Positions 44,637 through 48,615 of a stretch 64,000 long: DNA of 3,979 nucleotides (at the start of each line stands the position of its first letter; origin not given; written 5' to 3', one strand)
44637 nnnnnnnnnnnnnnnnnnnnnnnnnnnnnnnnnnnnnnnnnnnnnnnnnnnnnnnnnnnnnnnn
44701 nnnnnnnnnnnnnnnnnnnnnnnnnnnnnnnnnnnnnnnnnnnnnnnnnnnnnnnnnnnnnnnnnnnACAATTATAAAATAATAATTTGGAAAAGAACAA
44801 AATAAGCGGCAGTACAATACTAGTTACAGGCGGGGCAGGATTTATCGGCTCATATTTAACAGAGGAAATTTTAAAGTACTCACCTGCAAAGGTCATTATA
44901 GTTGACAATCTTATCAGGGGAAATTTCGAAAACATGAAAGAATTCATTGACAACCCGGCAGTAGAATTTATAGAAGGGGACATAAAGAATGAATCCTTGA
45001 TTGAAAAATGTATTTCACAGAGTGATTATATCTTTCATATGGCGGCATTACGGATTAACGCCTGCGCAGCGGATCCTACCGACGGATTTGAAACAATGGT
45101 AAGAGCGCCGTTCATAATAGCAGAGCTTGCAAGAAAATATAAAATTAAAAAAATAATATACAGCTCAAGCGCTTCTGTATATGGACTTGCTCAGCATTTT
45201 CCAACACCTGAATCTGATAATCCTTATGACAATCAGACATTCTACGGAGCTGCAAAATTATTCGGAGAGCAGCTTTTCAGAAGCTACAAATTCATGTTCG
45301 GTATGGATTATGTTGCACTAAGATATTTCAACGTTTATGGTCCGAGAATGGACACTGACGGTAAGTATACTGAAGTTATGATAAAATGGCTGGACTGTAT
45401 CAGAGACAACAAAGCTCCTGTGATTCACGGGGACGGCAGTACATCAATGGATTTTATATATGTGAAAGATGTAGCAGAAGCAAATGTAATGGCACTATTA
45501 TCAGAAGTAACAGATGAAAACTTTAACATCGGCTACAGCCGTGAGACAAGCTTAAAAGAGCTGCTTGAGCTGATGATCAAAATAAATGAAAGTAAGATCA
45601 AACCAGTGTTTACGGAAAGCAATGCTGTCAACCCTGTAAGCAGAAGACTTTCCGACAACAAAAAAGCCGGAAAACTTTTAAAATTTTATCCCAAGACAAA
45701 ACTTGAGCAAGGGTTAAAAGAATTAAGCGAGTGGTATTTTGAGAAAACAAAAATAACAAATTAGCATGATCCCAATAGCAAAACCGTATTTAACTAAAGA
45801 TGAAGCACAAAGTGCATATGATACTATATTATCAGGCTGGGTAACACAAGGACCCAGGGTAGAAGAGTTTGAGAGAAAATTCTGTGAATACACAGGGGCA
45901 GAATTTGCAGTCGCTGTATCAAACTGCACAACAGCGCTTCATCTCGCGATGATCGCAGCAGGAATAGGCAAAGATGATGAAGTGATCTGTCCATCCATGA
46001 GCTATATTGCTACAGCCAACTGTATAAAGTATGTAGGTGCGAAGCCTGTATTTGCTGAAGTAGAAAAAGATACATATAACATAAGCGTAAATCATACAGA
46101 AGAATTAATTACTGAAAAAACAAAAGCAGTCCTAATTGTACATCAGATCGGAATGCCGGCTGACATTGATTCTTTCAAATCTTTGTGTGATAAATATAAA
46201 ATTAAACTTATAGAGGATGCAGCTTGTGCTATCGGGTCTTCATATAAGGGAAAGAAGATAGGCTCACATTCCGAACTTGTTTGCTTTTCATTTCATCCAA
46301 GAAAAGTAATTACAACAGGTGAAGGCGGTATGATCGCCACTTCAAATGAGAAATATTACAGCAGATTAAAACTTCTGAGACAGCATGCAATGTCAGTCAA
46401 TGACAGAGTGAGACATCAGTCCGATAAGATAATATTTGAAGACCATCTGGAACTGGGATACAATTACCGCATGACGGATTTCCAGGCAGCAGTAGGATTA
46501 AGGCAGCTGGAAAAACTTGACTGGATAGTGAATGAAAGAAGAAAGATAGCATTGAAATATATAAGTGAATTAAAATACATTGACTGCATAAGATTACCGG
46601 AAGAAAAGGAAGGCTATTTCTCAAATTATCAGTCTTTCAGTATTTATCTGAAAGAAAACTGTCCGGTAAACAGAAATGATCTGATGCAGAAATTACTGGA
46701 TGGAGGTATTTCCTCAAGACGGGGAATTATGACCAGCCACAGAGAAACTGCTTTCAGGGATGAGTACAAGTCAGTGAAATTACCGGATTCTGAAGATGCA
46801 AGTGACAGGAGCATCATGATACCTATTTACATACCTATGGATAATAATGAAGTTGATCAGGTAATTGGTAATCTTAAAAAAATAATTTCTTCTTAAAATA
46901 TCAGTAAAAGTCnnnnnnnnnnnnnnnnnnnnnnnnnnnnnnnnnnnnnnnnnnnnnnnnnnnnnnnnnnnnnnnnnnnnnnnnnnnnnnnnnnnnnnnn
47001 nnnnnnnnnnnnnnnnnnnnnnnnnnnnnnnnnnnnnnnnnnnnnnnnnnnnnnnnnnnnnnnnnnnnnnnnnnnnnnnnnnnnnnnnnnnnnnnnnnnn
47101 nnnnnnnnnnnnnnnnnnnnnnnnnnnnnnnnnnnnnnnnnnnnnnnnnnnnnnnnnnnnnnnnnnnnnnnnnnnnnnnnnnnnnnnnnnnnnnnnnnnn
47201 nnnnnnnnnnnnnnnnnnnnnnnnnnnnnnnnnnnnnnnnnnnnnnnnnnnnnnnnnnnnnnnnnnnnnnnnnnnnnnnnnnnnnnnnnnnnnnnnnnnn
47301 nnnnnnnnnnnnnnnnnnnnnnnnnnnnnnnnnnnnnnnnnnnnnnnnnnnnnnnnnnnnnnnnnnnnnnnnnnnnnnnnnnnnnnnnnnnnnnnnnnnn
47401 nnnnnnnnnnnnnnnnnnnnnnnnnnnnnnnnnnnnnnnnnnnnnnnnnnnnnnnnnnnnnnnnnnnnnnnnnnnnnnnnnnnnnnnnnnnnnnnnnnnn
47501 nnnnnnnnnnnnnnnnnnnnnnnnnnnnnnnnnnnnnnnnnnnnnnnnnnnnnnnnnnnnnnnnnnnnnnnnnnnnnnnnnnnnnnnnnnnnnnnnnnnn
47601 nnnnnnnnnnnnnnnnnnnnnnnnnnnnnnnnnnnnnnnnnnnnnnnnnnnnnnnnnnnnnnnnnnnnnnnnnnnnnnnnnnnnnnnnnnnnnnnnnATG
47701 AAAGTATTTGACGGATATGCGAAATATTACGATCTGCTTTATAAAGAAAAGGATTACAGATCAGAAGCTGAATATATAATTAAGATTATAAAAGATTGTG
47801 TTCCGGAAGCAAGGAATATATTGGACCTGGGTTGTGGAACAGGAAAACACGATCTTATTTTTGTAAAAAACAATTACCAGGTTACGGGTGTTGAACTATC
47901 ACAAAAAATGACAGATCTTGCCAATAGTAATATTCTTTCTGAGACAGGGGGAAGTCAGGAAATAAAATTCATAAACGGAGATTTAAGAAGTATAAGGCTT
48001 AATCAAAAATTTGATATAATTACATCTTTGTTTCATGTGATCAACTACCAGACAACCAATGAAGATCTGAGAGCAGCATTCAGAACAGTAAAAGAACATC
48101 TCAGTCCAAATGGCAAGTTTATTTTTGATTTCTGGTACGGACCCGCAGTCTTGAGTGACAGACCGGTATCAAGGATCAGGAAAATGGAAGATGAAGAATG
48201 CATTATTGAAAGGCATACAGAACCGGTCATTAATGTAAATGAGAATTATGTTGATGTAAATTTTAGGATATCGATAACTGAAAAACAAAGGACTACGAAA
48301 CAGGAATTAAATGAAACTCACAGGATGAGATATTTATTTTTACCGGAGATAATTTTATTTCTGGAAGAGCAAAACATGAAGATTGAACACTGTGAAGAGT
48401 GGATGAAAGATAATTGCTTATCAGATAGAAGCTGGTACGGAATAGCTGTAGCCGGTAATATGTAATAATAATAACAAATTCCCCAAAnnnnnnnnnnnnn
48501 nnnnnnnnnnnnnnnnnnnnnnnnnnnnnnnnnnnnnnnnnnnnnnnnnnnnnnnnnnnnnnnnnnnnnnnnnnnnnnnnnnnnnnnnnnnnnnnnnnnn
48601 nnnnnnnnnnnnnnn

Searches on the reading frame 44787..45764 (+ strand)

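Call 54: search_protein_families(library=pfam, proteins=[window:44787-45764:+], max_evalue=0.00001)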
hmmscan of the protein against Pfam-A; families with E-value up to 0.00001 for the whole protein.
window:44787-45764:+ (325 aa): 8 families
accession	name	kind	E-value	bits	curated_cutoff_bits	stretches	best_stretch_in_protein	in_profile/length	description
PF01370.27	Epimerase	-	5.9e-54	183.5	20.9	1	11-249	1-240/240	NAD dependent epimerase/dehydratase family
PF16363.11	GDP_Man_Dehyd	-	1.1e-43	150.4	27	1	12-312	1-331/332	GDP-mannose 4,6 dehydratase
PF01073.25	3Beta_HSD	-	3.1e-20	72.8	22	1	12-237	1-229/280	3-beta hydroxysteroid dehydrogenase/isomerase family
PF02719.21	Polysacc_synt_2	-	1.4e-14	54.4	20.2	1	11-185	1-173/293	Polysaccharide biosynthesis protein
PF07993.18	NAD_binding_4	-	4.2e-10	39.6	20.1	1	13-232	1-257/258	Male sterility protein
PF05368.20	NmrA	-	1.4e-09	38.4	27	1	9-129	3-108/298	NmrA-like family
PF04321.23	RmlD_sub_bind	-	8.4e-09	35.3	27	1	10-200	2-165/287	RmlD substrate binding domain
PF13460.12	NAD_binding_10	-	2.2e-07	31.3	27.2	1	15-179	1-142/184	NAD(P)H-binding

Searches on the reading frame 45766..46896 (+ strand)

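Call 54: search_protein_families(library=pfam, proteins=[window:45766-46896:+], max_evalue=0.00001)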
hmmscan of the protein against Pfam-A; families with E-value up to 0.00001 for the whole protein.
window:45766-46896:+ (376 aa): 3 families
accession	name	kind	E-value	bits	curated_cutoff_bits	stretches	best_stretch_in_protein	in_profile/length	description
PF01041.23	DegT_DnrJ_EryC1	-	5.7e-113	378.2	19.8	1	9-370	3-359/360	DegT/DnrJ/EryC1/StrS aminotransferase family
PF00155.27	Aminotran_1_2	-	3.8e-08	33.4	19.7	1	32-124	44-152/361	Aminotransferase class I and II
PF00266.25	Aminotran_5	-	8.1e-06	25.5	21.5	0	36-158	49-182/371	Aminotransferase class-V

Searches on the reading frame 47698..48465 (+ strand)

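Call 54: search_protein_families(library=pfam, proteins=[window:47698-48465:+], max_evalue=0.00001)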
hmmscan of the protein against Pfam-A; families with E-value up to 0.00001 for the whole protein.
window:47698-48465:+ (255 aa): 9 families
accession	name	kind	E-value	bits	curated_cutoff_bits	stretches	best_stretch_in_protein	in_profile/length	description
PF13649.12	Methyltransf_25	-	2.4e-17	63.8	27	1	41-139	1-97/97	Methyltransferase domain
PF08241.18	Methyltransf_11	-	9e-14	52.3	21.2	1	42-143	1-95/95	Methyltransferase domain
PF13489.12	Methyltransf_23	-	6.9e-11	42.6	27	1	26-145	8-118/164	Methyltransferase domain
PF08242.18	Methyltransf_12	-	7.6e-11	43.1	30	1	42-141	1-98/98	Methyltransferase domain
PF13847.12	Methyltransf_31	-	1.9e-10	41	27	1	39-144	5-110/145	Methyltransferase domain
PF01209.24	Ubie_methyltran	-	4.8e-08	33.1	20.1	1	2-132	11-144/233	ubiE/COQ5 methyltransferase family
PF03848.20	TehB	-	3.4e-07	30.3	20.4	1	9-115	7-106/193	Tellurite resistance protein TehB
PF05175.20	MTS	-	1e-06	28.9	23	1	37-142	31-137/170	Methyltransferase small domain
PF05401.17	NodS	-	2.5e-06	27.9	24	1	37-143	43-144/201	Nodulation protein S (NodS)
